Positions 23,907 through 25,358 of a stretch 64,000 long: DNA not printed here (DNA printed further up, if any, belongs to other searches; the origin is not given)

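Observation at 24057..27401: Convergent operon of two SPASM rSAMs, one with a ~110-aa N-terminal extension, plus small partner proteins (HxsB/HxsC/HxsD candidates)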

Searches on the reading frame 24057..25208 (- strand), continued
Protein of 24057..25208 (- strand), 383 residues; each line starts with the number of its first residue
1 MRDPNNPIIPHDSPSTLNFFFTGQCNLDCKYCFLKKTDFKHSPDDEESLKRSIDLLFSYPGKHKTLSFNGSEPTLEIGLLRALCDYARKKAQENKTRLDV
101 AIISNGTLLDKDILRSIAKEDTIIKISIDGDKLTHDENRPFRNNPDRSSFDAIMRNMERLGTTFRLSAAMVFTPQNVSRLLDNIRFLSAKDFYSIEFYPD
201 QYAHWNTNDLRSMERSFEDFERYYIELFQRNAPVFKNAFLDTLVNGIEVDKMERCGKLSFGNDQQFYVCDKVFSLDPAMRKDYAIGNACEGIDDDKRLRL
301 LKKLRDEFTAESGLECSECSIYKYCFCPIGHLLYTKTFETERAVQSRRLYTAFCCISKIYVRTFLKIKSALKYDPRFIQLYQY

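Call 30: search_protein_families(library=ncbifam, proteins=[L007:11150-11416:+, L011:9766-10035:+, L007:8333-8545:+, L007:11446-12504:+, L007:12519-13445:+, L007:13450-14544:+, L007:14552-15688:+, L007:10001-11110:+, L011:9054-9749:+], max_evalue=0.001)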
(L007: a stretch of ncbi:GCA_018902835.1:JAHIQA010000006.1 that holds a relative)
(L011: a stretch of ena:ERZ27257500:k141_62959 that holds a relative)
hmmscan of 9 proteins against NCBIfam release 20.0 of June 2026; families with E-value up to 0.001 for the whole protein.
L007:11150-11416:+ (88 aa): 4 families
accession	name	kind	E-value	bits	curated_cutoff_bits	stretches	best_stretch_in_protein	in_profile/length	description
NF038313.3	HisXaaSer_A4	exception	6.4e-12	46.2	55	1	7-83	1-73/93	His-Xaa-Ser repeat protein HxsA4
NF038309.1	HisXaaSer_A3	equivalog_domain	3.5e-10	39.5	65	1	8-83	2-74/81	His-Xaa-Ser repeat protein HxsA3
TIGR03979.1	His_Ser_Rich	equivalog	1.2e-06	28.6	121.65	1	60-86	53-79/190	His-Xaa-Ser repeat protein HxsA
NF038296.1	HisXaaSer_A2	equivalog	0.00012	23.1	48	1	59-81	72-94/96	His-Xaa-Ser repeat protein HxsA2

L011:9766-10035:+ (89 aa): 2 families
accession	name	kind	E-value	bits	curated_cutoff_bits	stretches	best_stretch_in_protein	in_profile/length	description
NF038309.1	HisXaaSer_A3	equivalog_domain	4.4e-11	42.4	65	1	8-83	2-74/81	His-Xaa-Ser repeat protein HxsA3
NF038313.3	HisXaaSer_A4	exception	0.00024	21.9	55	1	8-85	2-78/93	His-Xaa-Ser repeat protein HxsA4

L007:8333-8545:+ (70 aa): 1 family
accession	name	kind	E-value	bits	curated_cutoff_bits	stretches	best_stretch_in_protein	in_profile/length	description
NF038315.1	HxsD_rel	equivalog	5.3e-10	39.4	41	1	7-68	1-61/62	HxsD-like protein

L007:11446-12504:+ (352 aa): 0 families

L007:12519-13445:+ (308 aa): 0 families

L007:13450-14544:+ (364 aa): 44 families (the best 25 are shown)
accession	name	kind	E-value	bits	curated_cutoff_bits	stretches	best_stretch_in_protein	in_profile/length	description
NF047865.1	rSAM_PapB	equivalog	4.1e-38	131.4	340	1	8-225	2-219/330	PapB family radical SAM/SPASM ranthipeptide maturase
TIGR04068.1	rSAM_ocin_clost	equivalog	6.5e-33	114.3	500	1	5-223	80-310/462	Cys-rich peptide radical SAM maturase CcpM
TIGR04064.1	rSAM_nif11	equivalog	1.3e-31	109.9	518.7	1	4-154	73-229/459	nif11-like peptide radical SAM maturase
TIGR03978.1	rSAM_paired_1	equivalog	2.7e-27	95.7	370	1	13-159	87-237/466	His-Xaa-Ser system radical SAM maturase HxsB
TIGR03906.1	quino_hemo_SAM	equivalog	3e-27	95.4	453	1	5-153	90-245/467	quinohemoprotein amine dehydrogenase maturation protein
TIGR03974.1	rSAM_six_Cys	equivalog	1.2e-25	90.3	425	1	5-321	93-420/451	thioether cross-link-forming SCIFF peptide maturase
NF038170.1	lachnocin_rSAM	equivalog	2.1e-23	82.9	550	1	4-185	71-262/440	lachnocin radical SAM maturase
NF040492.1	not_ScfB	exception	7.4e-23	81.1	855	1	5-320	91-418/450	ScfB-related radical SAM/SPASM orphan maturase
TIGR04115.1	rSAM_Cxxx_rpt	equivalog_domain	3e-22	79.6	350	1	10-223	3-221/359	radical SAM peptide maturase, CXXX-repeat target family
NF035951.1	rSAM_RumMC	equivalog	2e-21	76.3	720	1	4-179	107-292/510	RumMC family radical SAM sactipeptide maturase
NF038107.1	rSAM_NF038107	equivalog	1.3e-19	70.3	600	1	2-210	79-295/444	Cys-every-fifth radical SAM/SPASM peptide maturase CefB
NF041707.1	rSAM_YhhB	equivalog_domain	2.5e-18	66.2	445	1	15-179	8-185/369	cyclophane-forming radical SAM/SPASM peptide maturase YhhB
NF041298.1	rSAM_mat_DynA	equivalog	4.8e-18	65.3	450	1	16-193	8-184/356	dynobactin maturation radical SAM/SPASM protein DynA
TIGR04280.1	geopep_mat_rSAM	hypoth_equivalog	4.9e-18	65.3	400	1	8-157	83-238/428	geopeptide radical SAM maturase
TIGR03942.1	sulfatase_rSAM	equivalog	8.5e-18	64.5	349.45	1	16-227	8-225/363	anaerobic sulfatase maturase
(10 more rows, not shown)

L007:14552-15688:+ (378 aa): 46 families (the best 25 are shown)
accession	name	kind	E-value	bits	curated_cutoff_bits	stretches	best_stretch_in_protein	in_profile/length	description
NF047865.1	rSAM_PapB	equivalog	3.8e-31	108.5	340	1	20-233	5-214/330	PapB family radical SAM/SPASM ranthipeptide maturase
TIGR04261.1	rSAM_GlyRichRpt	subfamily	2.1e-18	66.5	310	1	27-200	6-179/363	cyclophane-forming radical SAM/SPASM peptide maturase GrrM/OscB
NF041298.1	rSAM_mat_DynA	equivalog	3.8e-18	65.6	450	1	27-201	10-181/356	dynobactin maturation radical SAM/SPASM protein DynA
TIGR03906.1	quino_hemo_SAM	equivalog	7.6e-17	61.1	453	1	25-183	101-262/467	quinohemoprotein amine dehydrogenase maturation protein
TIGR04064.1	rSAM_nif11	equivalog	9.7e-17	60.8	518.7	1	13-166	73-227/459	nif11-like peptide radical SAM maturase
TIGR03942.1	sulfatase_rSAM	equivalog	1.4e-16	60.6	349.45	1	24-210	7-192/363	anaerobic sulfatase maturase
TIGR04115.1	rSAM_Cxxx_rpt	equivalog_domain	1.5e-16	60.8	350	1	24-205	8-194/359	radical SAM peptide maturase, CXXX-repeat target family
TIGR04068.1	rSAM_ocin_clost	equivalog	5.4e-16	58.5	500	1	22-164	88-233/462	Cys-rich peptide radical SAM maturase CcpM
TIGR03978.1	rSAM_paired_1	equivalog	6.7e-16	58.1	370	1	22-191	87-254/466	His-Xaa-Ser system radical SAM maturase HxsB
NF041707.1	rSAM_YhhB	equivalog_domain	1.7e-15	56.9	445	1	26-204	10-192/369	cyclophane-forming radical SAM/SPASM peptide maturase YhhB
TIGR03974.1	rSAM_six_Cys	equivalog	3.6e-15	55.8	425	1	24-209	103-288/451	thioether cross-link-forming SCIFF peptide maturase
NF035951.1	rSAM_RumMC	equivalog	2.9e-11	42.7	720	1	22-164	116-260/510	RumMC family radical SAM sactipeptide maturase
NF038283.1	viperin_w_prok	equivalog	1e-10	41.2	180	1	24-134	8-117/281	viperin family antiviral radical SAM protein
NF033640.1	N_Twi_rSAM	subfamily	2.7e-10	39.9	170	1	13-232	106-334/398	twitch domain-containing radical SAM protein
NF049973.1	radical_Rv1681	equivalog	1.2e-09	37.6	380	1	27-196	81-236/326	Rv1681 family radical SAM protein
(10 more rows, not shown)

L007:10001-11110:+ (369 aa): 65 families (the best 25 are shown)
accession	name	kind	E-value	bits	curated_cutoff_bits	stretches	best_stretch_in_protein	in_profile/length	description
NF047865.1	rSAM_PapB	equivalog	1.6e-48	165.6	340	1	7-318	3-313/330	PapB family radical SAM/SPASM ranthipeptide maturase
TIGR03978.1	rSAM_paired_1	equivalog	4.6e-43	147.7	370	2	5-151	81-227/466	His-Xaa-Ser system radical SAM maturase HxsB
TIGR04068.1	rSAM_ocin_clost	equivalog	3.6e-39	134.9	500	1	2-158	79-239/462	Cys-rich peptide radical SAM maturase CcpM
TIGR04064.1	rSAM_nif11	equivalog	1.7e-37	129.2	518.7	1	7-150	78-223/459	nif11-like peptide radical SAM maturase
TIGR03906.1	quino_hemo_SAM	equivalog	3.2e-29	101.9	453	1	10-365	97-459/467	quinohemoprotein amine dehydrogenase maturation protein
TIGR03974.1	rSAM_six_Cys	equivalog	9.8e-29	100.5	425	1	9-149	99-242/451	thioether cross-link-forming SCIFF peptide maturase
TIGR04115.1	rSAM_Cxxx_rpt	equivalog_domain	1.4e-24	87.2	350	1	12-321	7-327/359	radical SAM peptide maturase, CXXX-repeat target family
NF041298.1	rSAM_mat_DynA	equivalog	4.3e-24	85.1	450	1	14-345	8-345/356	dynobactin maturation radical SAM/SPASM protein DynA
TIGR03942.1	sulfatase_rSAM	equivalog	9.1e-24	84.2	349.45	1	15-345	9-348/363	anaerobic sulfatase maturase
TIGR04280.1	geopep_mat_rSAM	hypoth_equivalog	5.3e-23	81.7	400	1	13-151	90-230/428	geopeptide radical SAM maturase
NF038170.1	lachnocin_rSAM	equivalog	9e-22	77.5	550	1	7-318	76-392/440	lachnocin radical SAM maturase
NF035951.1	rSAM_RumMC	equivalog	1.1e-21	77.1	720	1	9-147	114-255/510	RumMC family radical SAM sactipeptide maturase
NF040492.1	not_ScfB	exception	1.3e-21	77.1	855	1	13-191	101-284/450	ScfB-related radical SAM/SPASM orphan maturase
NF041707.1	rSAM_YhhB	equivalog_domain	4.4e-20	71.9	445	1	14-153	9-154/369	cyclophane-forming radical SAM/SPASM peptide maturase YhhB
NF052473.1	rSAM_FlmE_OhkG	exception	8.4e-20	70.9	500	1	14-151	105-249/481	FlmE/OhkG family radical SAM/SPASM peptide maturase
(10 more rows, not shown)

L011:9054-9749:+ (231 aa): 0 families

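Call 32: find_related_loci(query=A1, collection=genome_contigs, flank=10000)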
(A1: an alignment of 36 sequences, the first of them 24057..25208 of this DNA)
Query A1 (383 aa) in genome_contigs; peptide patterns used: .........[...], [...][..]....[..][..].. (x = any residue, [..] = any of these).
599 stretches matched a pattern (row limit reached: there are more); 406 encode a relative of the query (tblastn E <= 1e-3); the best 80 are kept; 78 distinct loci.
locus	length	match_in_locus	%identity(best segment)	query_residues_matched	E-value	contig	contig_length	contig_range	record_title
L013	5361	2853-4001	45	1-381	1e-117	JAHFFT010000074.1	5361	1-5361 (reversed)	MAG: Candidatus Omnitrophota bacterium isolate nzgw299 NODE_59044_length_5362_cov_6.471284, whole genome shotgun sequenc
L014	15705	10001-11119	44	5-383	4e-106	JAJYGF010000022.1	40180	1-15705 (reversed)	MAG: bacterium isolate DBS1-3.bin117 NODE_1537_length_40180_cov_1.83439, whole genome shotgun sequence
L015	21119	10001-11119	42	8-383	3e-102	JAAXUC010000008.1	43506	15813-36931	MAG: Candidatus Moraniibacteriota bacterium isolate W4_Combined_metabat1_134 W4_Combined_metabat1_134_NODE_149, whole ge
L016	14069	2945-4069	42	9-382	2e-98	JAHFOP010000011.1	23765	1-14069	MAG: Candidatus Moraniibacteriota bacterium isolate nzgw506 NODE_778_length_23766_cov_3.136942, whole genome shotgun seq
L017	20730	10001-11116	41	12-383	5e-97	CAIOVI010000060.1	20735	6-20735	uncultured bacterium isolate MJ110830A_bin-153 genome assembly, contig: bin-153:60/63, whole genome shotgun sequence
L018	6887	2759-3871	41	11-383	2e-93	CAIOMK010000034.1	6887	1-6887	MAG: Candidatus Moranbacteria bacterium isolate MJ130702B_bin-524 genome assembly, contig: bin-524:34/78, whole genome s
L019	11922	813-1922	39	12-383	1e-90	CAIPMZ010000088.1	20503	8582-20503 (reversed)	uncultured bacterium isolate Ja1_bin-0683 genome assembly, contig: bin-0683:088/145, whole genome shotgun sequence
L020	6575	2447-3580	39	4-383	5e-87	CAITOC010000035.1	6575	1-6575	MAG: Candidatus Moranbacteria bacterium isolate MJ130702B_bin-413 genome assembly, contig: bin-413:35/88, whole genome s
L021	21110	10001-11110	34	14-382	2e-72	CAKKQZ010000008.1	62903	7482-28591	Omnitrophica bacterium GWA2_41_15 isolate Hainich-H51-bin231-1 genome assembly, contig: H51-bin231_1_Hain_H51_02um_R1_10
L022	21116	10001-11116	45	11-382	3e-105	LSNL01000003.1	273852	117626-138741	MAG: Parcubacteria group bacterium M10-OD1-1 Contig6633, whole genome shotgun sequence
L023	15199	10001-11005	33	16-364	4e-63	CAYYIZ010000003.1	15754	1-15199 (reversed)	MAG TPA_asm: uncultured Candidatus Saccharibacteria bacterium isolate binchicken_co34_538 genome assembly, contig: NODE_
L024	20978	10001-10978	34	16-370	6e-62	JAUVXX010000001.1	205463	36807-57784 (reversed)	MAG: bacterium isolate CSMAG_1227 CSMAG_1227_k141_1278190_length_205463_cov_12.0544, whole genome shotgun sequence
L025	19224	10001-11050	34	16-371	2e-61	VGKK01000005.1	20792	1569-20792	MAG: Candidatus Omnitrophota bacterium isolate M_DeepCast_400m_m2_183 M_DeepCast_400m_m2_183_Ga0194112_10003849, whole g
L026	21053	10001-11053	34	16-376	8e-60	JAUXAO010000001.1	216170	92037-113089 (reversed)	MAG: bacterium isolate CSMAG_2764 CSMAG_2764_k141_549021_length_216170_cov_39.9037, whole genome shotgun sequence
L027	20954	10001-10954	29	14-333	4e-34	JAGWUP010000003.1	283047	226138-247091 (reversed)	MAG: Elusimicrobia bacterium isolate REEB4 contig-150_8, whole genome shotgun sequence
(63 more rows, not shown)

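Call 39: search_protein_families(library=padloc, proteins=[window:24057-25208:-], max_evalue=0.001)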
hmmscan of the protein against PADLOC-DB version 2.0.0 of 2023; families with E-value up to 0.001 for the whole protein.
window:24057-25208:- (383 aa): 2 families
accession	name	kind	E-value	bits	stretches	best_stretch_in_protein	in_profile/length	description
PDLC02903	pVip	-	2.1e-18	64.7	1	17-134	2-106/257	Viperins not associated with kinases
PDLC02904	pVip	-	8.2e-15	53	1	16-164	4-143/262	Viperins associated with kinases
